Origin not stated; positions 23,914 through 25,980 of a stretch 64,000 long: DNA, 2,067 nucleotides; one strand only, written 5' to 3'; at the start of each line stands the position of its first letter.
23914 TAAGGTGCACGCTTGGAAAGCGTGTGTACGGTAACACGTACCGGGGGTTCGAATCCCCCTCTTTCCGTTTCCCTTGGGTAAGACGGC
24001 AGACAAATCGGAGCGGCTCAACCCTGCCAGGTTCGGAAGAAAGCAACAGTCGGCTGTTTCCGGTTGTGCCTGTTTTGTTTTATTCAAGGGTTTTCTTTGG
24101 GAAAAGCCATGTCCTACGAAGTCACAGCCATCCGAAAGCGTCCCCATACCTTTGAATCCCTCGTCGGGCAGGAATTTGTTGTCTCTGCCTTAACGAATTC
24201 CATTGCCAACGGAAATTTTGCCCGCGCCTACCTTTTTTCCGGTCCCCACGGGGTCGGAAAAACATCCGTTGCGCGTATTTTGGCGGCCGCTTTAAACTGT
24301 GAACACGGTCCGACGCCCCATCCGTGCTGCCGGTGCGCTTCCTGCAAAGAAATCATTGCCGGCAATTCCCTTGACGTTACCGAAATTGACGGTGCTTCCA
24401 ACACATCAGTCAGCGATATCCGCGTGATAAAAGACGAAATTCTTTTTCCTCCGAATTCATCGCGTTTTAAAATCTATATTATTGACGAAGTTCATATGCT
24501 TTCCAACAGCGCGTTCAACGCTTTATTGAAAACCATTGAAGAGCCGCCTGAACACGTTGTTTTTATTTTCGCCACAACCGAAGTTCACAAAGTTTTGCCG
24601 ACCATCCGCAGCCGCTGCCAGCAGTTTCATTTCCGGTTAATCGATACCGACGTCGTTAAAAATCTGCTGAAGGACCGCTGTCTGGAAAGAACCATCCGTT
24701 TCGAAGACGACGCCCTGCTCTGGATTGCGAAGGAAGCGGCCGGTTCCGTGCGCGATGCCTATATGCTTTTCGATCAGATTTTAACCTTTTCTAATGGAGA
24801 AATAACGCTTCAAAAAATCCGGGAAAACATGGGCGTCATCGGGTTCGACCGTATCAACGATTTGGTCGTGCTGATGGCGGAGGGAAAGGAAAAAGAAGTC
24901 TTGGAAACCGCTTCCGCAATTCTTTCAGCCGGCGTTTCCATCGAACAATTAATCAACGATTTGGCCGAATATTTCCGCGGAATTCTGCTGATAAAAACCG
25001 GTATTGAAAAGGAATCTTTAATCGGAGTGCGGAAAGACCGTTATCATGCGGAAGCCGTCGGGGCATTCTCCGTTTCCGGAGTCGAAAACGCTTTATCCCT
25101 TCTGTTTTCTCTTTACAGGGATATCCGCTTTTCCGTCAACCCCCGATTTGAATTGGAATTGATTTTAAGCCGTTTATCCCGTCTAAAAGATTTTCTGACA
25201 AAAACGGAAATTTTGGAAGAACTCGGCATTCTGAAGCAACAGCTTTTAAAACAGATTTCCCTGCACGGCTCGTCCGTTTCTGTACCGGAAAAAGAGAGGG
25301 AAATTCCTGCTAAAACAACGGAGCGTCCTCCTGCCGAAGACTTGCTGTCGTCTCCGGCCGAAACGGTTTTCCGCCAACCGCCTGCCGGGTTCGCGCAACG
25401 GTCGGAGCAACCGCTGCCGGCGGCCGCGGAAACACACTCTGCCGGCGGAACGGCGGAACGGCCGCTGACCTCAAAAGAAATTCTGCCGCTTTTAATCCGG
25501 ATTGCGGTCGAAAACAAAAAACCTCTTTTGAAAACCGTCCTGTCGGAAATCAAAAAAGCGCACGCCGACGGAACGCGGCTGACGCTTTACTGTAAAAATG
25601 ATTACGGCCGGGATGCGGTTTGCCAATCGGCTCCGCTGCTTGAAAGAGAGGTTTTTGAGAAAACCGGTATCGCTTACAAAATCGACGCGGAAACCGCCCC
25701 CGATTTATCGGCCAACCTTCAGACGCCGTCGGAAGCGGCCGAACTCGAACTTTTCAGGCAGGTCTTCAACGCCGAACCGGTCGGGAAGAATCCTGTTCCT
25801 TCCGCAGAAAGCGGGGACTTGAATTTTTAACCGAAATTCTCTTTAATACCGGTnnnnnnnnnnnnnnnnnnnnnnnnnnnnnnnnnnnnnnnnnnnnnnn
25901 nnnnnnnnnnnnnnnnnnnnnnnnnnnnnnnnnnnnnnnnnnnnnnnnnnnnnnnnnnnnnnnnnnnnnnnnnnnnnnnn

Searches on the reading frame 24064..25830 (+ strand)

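Call 56: search_protein_families(library=pfam, proteins=[window:24064-25830:+], max_evalue=0.001)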
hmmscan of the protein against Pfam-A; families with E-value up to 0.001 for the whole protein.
window:24064-25830:+ (588 aa): 9 families
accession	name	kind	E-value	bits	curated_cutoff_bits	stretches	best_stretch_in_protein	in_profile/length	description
PF13177.12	DNA_pol3_delta2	-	7.3e-47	159.8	27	1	36-191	2-158/161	DNA polymerase III, delta subunit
PF12169.13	DNA_pol3_gamma3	-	3.3e-13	50.1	24.4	1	247-386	1-142/143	DNA polymerase III subunits gamma and tau domain III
PF00004.35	AAA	-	7e-12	46.4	21.2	1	57-187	2-125/131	ATPase family associated with various cellular activities (AAA)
PF22608.2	DNAX_ATPase_lid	-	4.5e-08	33.2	27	1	208-245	12-49/49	DNA polymerase III clamp loader subunit, ATPase lid domain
PF07728.20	AAA_5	-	2.7e-06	27.8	22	1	57-164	3-96/139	AAA domain (dynein-related subfamily)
PF05496.18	RuvB_N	-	9.5e-06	25.9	27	1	26-87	2-67/159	Holliday junction DNA helicase RuvB P-loop domain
PF13401.12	AAA_22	-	0.00031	21.5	27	0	55-170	7-121/130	AAA domain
PF13604.12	AAA_30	-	0.00039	20.7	27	1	54-168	19-122/191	AAA domain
PF13191.12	AAA_16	-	0.00051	21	32.6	0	33-106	2-81/167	AAA ATPase domain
